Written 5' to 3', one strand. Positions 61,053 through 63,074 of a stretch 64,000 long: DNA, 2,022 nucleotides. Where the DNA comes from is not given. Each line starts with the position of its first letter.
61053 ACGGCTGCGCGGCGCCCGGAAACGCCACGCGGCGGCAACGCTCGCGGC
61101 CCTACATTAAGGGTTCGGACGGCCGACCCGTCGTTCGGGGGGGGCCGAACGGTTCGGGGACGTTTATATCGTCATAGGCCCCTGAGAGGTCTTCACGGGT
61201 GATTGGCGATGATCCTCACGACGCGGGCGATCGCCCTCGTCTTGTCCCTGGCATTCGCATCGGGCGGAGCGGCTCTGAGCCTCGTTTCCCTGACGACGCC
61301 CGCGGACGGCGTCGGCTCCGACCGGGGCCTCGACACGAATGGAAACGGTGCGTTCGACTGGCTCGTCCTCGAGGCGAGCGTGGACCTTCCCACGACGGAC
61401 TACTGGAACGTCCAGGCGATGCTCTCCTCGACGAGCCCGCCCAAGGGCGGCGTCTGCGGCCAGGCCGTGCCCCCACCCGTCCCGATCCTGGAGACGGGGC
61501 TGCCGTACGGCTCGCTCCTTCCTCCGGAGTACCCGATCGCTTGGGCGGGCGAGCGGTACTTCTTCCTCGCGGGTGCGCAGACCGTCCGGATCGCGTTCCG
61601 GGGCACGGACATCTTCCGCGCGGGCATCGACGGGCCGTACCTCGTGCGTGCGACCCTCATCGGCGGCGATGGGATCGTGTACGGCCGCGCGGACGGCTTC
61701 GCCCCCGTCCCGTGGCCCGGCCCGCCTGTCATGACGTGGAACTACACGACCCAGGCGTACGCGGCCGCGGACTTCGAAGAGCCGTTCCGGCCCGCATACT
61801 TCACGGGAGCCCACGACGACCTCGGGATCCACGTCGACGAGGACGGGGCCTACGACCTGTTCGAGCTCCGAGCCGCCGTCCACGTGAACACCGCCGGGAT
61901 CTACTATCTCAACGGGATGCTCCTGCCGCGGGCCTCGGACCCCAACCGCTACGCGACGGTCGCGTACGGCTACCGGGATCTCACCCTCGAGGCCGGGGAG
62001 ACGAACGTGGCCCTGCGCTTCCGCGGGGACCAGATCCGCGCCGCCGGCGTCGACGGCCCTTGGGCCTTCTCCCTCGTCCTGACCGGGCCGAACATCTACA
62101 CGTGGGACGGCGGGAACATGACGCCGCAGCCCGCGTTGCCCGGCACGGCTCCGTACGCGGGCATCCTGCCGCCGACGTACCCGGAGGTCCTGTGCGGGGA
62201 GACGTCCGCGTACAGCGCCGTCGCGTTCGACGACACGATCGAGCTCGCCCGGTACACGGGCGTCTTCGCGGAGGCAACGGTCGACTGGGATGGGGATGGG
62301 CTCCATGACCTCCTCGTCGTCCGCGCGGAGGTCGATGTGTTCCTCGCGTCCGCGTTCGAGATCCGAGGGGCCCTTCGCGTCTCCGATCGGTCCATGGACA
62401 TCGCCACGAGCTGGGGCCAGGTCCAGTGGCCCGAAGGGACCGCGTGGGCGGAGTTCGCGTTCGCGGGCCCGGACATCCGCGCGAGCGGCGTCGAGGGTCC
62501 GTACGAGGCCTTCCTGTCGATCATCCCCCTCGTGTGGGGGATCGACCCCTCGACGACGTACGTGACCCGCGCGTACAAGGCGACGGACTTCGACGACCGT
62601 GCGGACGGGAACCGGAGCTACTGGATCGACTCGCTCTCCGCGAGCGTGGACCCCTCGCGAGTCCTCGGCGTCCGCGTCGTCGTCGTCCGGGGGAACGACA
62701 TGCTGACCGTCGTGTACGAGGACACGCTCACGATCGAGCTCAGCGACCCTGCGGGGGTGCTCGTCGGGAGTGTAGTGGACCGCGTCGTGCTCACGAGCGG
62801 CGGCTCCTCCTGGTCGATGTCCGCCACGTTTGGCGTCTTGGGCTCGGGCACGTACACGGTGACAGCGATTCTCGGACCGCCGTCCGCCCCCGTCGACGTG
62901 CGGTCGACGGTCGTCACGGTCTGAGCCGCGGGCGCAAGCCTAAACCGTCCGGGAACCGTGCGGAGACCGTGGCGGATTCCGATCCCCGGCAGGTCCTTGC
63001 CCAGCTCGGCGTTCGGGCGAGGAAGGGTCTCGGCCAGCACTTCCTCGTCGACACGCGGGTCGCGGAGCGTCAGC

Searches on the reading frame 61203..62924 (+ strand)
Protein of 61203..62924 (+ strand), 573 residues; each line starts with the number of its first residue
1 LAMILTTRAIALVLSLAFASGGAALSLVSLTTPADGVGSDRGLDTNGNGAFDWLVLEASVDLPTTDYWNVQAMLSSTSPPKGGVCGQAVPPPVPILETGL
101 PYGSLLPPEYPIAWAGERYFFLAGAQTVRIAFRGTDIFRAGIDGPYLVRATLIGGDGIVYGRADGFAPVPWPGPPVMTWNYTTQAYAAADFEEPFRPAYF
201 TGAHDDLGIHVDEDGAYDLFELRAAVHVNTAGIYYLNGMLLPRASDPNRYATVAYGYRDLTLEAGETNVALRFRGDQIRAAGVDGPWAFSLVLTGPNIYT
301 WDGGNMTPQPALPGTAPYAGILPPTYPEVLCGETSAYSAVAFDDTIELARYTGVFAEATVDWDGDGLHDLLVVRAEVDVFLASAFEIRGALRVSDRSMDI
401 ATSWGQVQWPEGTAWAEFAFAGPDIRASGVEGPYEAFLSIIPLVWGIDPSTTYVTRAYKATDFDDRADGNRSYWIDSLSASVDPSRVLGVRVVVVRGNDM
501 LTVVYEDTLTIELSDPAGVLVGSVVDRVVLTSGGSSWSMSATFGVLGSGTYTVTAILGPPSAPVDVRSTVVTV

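Call 55: search_protein_families(library=pfam, proteins=[window:61203-62924:+], max_evalue=0.001)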
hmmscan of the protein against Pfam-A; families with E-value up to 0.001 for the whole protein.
window:61203-62924:+ (573 aa): 1 family
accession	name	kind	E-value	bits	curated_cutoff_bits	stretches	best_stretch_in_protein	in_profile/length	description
PF20943.3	DUF4785_3rd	-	1.9e-05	25.1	24.5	0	218-289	13-82/106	Domain of unknown function (DUF4785) C-terminal domain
